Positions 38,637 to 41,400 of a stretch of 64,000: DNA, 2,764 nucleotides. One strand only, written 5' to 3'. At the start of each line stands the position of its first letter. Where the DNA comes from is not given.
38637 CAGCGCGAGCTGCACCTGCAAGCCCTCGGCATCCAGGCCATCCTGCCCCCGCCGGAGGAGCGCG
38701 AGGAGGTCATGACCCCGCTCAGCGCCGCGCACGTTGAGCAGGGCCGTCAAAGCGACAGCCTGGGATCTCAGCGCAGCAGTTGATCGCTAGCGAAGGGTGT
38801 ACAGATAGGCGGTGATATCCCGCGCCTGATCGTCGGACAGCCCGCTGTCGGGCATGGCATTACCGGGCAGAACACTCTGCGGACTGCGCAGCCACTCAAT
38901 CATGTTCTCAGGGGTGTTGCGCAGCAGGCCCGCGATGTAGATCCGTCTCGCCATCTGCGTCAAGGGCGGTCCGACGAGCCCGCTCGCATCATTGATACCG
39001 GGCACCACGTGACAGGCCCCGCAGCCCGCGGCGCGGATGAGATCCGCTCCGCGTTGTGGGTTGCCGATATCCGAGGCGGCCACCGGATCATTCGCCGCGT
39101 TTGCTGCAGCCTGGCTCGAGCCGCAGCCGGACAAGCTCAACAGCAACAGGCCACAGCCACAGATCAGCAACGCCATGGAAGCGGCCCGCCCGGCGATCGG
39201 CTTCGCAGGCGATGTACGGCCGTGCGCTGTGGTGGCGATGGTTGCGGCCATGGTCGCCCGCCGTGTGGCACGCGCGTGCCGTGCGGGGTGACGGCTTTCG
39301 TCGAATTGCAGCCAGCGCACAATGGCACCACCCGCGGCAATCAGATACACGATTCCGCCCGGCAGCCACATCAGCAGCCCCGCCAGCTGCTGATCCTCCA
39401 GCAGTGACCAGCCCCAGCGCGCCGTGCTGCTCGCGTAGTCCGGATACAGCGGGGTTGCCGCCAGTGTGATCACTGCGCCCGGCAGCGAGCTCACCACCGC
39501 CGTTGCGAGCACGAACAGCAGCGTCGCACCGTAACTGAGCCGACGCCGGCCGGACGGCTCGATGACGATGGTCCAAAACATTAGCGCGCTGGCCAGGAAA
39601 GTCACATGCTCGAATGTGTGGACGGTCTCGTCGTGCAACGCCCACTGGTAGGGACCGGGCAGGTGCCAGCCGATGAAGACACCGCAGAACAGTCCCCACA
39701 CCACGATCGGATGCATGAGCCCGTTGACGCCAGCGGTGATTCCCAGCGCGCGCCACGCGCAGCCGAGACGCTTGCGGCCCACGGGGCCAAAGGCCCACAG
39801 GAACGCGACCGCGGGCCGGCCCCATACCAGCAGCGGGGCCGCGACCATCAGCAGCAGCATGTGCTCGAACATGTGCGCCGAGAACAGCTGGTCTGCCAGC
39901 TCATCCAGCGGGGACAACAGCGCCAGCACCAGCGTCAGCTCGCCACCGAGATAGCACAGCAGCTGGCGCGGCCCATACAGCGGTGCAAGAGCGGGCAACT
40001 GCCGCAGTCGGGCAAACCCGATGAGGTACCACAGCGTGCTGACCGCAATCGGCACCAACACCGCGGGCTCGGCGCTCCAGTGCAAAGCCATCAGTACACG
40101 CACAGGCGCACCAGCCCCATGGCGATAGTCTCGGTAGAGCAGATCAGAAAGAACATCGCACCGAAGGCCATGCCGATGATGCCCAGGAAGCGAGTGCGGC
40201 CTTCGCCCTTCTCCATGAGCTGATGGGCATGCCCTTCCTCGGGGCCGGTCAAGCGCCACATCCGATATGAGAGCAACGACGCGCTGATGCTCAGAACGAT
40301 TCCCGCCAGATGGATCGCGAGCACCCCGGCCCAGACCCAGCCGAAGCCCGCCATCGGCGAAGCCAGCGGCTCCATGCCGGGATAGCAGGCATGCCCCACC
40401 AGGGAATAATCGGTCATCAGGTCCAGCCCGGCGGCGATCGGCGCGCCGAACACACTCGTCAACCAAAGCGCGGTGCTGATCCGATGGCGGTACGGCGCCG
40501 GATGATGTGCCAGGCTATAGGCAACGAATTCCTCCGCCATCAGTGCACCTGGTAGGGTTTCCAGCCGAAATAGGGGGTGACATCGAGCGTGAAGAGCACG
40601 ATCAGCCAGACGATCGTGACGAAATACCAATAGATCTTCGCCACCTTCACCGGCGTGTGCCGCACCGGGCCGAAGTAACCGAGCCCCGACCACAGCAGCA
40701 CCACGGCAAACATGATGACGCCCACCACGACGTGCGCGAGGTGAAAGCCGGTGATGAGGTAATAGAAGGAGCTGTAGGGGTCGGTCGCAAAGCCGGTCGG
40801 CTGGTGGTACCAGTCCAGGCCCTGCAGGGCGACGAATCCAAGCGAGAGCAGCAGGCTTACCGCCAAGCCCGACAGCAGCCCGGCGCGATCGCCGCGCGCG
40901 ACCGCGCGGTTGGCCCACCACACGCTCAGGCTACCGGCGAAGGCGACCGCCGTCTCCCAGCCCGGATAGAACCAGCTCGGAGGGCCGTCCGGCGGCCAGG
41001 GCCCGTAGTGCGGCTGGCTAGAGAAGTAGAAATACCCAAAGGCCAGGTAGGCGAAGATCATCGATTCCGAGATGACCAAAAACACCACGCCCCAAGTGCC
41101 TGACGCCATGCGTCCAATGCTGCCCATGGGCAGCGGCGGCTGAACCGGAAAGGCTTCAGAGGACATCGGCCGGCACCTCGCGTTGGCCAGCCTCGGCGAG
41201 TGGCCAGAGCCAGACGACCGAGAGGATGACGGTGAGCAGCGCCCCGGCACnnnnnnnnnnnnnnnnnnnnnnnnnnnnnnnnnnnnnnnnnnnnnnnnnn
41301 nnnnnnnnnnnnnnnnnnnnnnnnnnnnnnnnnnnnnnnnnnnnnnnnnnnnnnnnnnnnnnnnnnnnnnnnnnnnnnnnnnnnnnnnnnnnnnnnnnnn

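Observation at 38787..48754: Nine-gene operon that hard-wires a PQQ (XoxF-like) dehydrogenase to its own dedicated cytochrome c oxidase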

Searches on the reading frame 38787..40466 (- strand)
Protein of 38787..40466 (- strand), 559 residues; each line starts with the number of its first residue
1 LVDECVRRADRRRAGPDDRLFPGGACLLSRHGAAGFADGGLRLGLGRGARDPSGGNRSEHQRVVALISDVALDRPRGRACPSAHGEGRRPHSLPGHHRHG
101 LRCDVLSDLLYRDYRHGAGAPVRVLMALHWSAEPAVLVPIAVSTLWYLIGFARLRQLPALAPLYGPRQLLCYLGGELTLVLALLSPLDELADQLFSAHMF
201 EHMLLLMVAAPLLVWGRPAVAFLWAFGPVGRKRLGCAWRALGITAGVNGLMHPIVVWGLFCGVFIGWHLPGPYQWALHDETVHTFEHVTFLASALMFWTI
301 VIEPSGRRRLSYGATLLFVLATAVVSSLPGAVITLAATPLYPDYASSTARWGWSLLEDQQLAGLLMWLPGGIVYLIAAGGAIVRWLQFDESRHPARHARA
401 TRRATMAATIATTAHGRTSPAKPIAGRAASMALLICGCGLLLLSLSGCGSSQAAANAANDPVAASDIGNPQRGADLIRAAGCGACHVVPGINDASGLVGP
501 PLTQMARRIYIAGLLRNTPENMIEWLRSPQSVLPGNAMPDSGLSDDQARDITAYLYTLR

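Call 4: search_protein_families(library=pfam, proteins=[window:38787-40466:-], max_evalue=0.01)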
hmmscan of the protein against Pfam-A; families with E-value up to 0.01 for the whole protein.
window:38787-40466:- (559 aa): 3 families
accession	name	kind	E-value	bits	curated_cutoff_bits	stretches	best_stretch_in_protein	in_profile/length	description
PF09678.15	Caa3_CtaG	-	4.8e-58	196.8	27.7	1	146-386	2-235/237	Cytochrome c oxidase caa3 assembly factor (Caa3_CtaG)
PF00034.26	Cytochrom_C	-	3.1e-07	32.1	21.3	1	471-558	2-89/90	Cytochrome c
PF13442.11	Cytochrome_CBB3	-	0.0015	19.2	27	1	469-555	2-68/68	Cytochrome C oxidase, cbb3-type, subunit III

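Call 5: search_protein_families(library=ncbifam, proteins=[window:38787-40466:-], max_evalue=0.01)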
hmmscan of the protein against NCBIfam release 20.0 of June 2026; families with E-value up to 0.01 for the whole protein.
window:38787-40466:- (559 aa): 3 families
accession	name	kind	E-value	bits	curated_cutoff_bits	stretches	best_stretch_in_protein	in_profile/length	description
TIGR02737.1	caa3_CtaG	equivalog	2.2e-18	66.8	279.35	1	134-349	13-217/281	cytochrome c oxidase assembly factor CtaG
TIGR04485.1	thiosulf_SoxX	equivalog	2.4e-07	31.3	61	1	480-558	3-78/78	sulfur oxidation c-type cytochrome SoxX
NF045774.1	cytochro_C551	exception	0.0069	16.3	118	0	438-506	10-70/110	cytochrome c551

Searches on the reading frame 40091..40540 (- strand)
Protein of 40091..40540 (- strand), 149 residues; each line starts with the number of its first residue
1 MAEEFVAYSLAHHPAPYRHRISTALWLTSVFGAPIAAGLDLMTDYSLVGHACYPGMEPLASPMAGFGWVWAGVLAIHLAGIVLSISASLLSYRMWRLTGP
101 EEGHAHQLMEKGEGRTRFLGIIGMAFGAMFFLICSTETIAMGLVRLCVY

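Call 35: search_protein_families(library=pfam, proteins=[window:40091-40540:-], max_evalue=1)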
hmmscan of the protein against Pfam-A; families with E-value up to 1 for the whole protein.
window:40091-40540:- (149 aa): 0 families

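Call 57: find_homologous_proteins(query=window:40091-40540:-, max_evalue=0.001)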
Query window:40091-40540:- (149 aa): 50 proteins with E <= 0.001 among 106 candidates.
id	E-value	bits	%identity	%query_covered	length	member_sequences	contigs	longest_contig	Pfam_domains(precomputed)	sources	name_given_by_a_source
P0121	1.9e-94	331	100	100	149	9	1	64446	-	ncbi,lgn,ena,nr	ncbi:MAG TPA: hypothetical protein VN660_07295 [Steroidobacteraceae bacterium]|nr:hypothetical prote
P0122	2.6e-79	282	85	100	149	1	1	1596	-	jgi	jgi:hypothetical protein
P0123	3.0e-78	279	82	100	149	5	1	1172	-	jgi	-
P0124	1.5e-76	273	81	100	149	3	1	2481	-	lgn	-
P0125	3.2e-76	272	81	100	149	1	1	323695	-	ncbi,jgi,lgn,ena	jgi:hypothetical protein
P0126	1.9e-74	267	81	100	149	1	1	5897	-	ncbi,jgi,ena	jgi:hypothetical protein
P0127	1.1e-73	264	78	99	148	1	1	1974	-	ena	-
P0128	5.8e-57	210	62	100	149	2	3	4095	-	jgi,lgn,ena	-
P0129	1.0e-54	202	62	100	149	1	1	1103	-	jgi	jgi:hypothetical protein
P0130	2.8e-54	201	58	100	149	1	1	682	-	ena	-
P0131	8.5e-53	196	60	100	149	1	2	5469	-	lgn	-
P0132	2.2e-50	188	61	100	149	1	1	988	-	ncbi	-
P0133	2.4e-50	188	58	100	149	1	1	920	-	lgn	-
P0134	7.2e-50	187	58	100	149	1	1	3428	-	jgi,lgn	jgi:hypothetical protein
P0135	2.2e-49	185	58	100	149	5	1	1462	-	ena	-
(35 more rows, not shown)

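Call 64: predict_structure(alignment_id=A1)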
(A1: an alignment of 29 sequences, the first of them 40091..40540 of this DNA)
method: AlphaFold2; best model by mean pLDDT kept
length: 149 residues; sequences in the alignment: 29
mean_pLDDT: 82.2   pTM: 0.75
mean pLDDT of the five models: 82.2, 80.5, 78.9, 78.3, 76.5
residues with pLDDT >= 90: 70; 70-90: 43; 50-70: 28; < 50: 8
segments of 3 or more residues with pLDDT < 50: 1-8
pLDDT, mean of each block of 10 residues (from residue 1): 49 71 93 96 88 70 80 95 97 87 58 75 96 95 84
secondary structure, 60 per line:
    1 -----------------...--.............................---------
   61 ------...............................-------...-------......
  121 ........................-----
elements in order: H23-51 H67-97 H115-144

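Call 67: fold_search(model_id=the predicted structure, library=pdb)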
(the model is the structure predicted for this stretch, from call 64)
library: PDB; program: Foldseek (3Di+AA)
matches with E <= 10: 495; with E <= 0.001: 0
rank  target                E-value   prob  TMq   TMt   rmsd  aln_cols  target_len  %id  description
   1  8f6k_A                1.5e-01  0.20  0.20  0.12  14.1       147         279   12  Cryo-EM structure of a Zinc-loaded H263A/D287A mutant of the YiiP-Fab complex (released 2023-02-08)
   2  1jb0_L                2.6e-01  0.33  0.22  0.22  10.6       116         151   15  Crystal Structure of Photosystem I: a Photosynthetic Reaction Center and Core Antenna System from Cyanobacteria (released 2001-08-01)
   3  7fix_L1               2.6e-01  0.30  0.23  0.22  10.5       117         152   16  Cryo-EM structure of cyanobacterial photosystem I in the presence of ferredoxin and cytochrome c6 (released 2022-09-21)
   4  8vu3_L                3.4e-01  0.30  0.23  0.23  10.1       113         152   17  Cryo-EM structure of cyanobacterial PSI with bound platinum nanoparticles (released 2024-10-30)
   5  6tra_L                3.6e-01  0.25  0.22  0.22  10.7       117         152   17  Cryo- EM structure of the Thermosynechococcus elongatus photosystem I in the presence of cytochrome c6 (released 2020-09-16)
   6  9jzr_L                3.7e-01  0.25  0.22  0.21  11.1       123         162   17  Structure of PSI-LHCI-LHCII supercomplex from Bryopsis corticulans (released 2026-02-25)
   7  9kz9_L                3.9e-01  0.33  0.26  0.26  10.3       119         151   16  Cryo-EM structure of PSI-ACPI from Rhodomonas sp. NIES-2332 at 2.08 angstroms resolution (released 2025-11-26)
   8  6igz_L                5.6e-01  0.15  0.23  0.22  11.7       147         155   17  Structure of PSI-LHCI (released 2019-02-13)
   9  7y8a_L                6.2e-01  0.33  0.25  0.25   9.8       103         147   12  Cryo-EM structure of cryptophyte photosystem I (released 2023-04-12)
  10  7zq9_L                6.5e-01  0.21  0.22  0.25  10.7       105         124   13  Dimeric PSI of Chlamydomonas reinhardtii at 2.74 A resolution (symmetry expanded) (released 2022-11-23)
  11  1cd9_C                6.5e-01  0.13  0.20  0.18  19.6       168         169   12  2:2 COMPLEX OF G-CSF WITH ITS RECEPTOR (released 2000-03-08)
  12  8zah_A                6.9e-01  0.38  0.31  0.20   9.6       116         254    4  Crystal structure of the channel protein CorA from Campylobacter jejuni (released 2024-06-19)
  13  7y7b_L                6.9e-01  0.30  0.26  0.26  10.1       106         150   11  Cryo-EM structure of cryptophyte photosystem I (released 2023-04-12)
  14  8wm6_L                7.2e-01  0.23  0.26  0.26  10.9       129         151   19  The structure of PSI-CAC(L-14)of R.salina at 2.7 angstroms resolution (released 2024-05-29)
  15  1rhg_B                7.6e-01  0.21  0.26  0.27  18.6       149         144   13  THE STRUCTURE OF GRANULOCYTE-COLONY-STIMULATING FACTOR AND ITS RELATIONSHIP TO THOSE OF OTHER GROWTH FACTORS (released 1994-01-31)
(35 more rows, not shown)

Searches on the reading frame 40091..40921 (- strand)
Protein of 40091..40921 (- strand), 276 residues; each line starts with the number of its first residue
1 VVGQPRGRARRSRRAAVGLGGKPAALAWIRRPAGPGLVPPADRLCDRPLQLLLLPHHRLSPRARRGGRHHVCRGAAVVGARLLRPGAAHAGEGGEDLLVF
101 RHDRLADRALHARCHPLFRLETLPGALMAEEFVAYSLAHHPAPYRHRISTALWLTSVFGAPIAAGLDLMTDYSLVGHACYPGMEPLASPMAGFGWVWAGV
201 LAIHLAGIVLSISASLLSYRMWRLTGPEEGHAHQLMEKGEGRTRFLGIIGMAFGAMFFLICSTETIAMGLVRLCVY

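Call 4: search_protein_families(library=pfam, proteins=[window:40091-40921:-], max_evalue=0.01)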
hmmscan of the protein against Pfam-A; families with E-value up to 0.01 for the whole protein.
window:40091-40921:- (276 aa): 0 families

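Call 5: search_protein_families(library=ncbifam, proteins=[window:40091-40921:-], max_evalue=0.01)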
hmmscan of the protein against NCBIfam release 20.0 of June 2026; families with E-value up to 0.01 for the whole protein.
window:40091-40921:- (276 aa): 0 families

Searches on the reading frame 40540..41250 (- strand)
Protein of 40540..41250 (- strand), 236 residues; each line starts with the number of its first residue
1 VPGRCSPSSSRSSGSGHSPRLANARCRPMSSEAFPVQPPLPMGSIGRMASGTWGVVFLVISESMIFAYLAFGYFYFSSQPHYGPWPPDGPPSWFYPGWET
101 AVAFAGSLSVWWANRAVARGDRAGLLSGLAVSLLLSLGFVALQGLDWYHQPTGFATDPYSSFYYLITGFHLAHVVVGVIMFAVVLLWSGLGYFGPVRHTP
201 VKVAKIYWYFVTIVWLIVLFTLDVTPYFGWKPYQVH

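Call 4: search_protein_families(library=pfam, proteins=[window:40540-41250:-], max_evalue=0.01)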
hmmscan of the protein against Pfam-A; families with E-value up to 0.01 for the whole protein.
window:40540-41250:- (236 aa): 1 family
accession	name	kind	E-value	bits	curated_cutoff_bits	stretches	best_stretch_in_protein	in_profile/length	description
PF00510.24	COX3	-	4e-21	76.5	23.8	1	52-221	77-252/258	Cytochrome c oxidase subunit III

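Call 5: search_protein_families(library=ncbifam, proteins=[window:40540-41250:-], max_evalue=0.01)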
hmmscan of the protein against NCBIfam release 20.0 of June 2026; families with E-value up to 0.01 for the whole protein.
window:40540-41250:- (236 aa): 4 families
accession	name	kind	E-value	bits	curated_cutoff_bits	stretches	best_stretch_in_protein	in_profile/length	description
NF050119.1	aa3_CtaE_Actin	exception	6.1e-18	65.7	190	1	52-221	12-185/190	aa3-type cytochrome oxidase subunit III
TIGR02842.1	CyoC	equivalog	2.7e-09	37.6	223.75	1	54-221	4-172/180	cytochrome o ubiquinol oxidase subunit III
NF007944.0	PRK10663.1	equivalog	5.2e-07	29.7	340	1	58-219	32-195/204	cytochrome o ubiquinol oxidase subunit III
TIGR02897.1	QoxC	equivalog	2.5e-05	24.5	239.9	1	121-221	80-182/190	cytochrome aa3 quinol oxidase subunit III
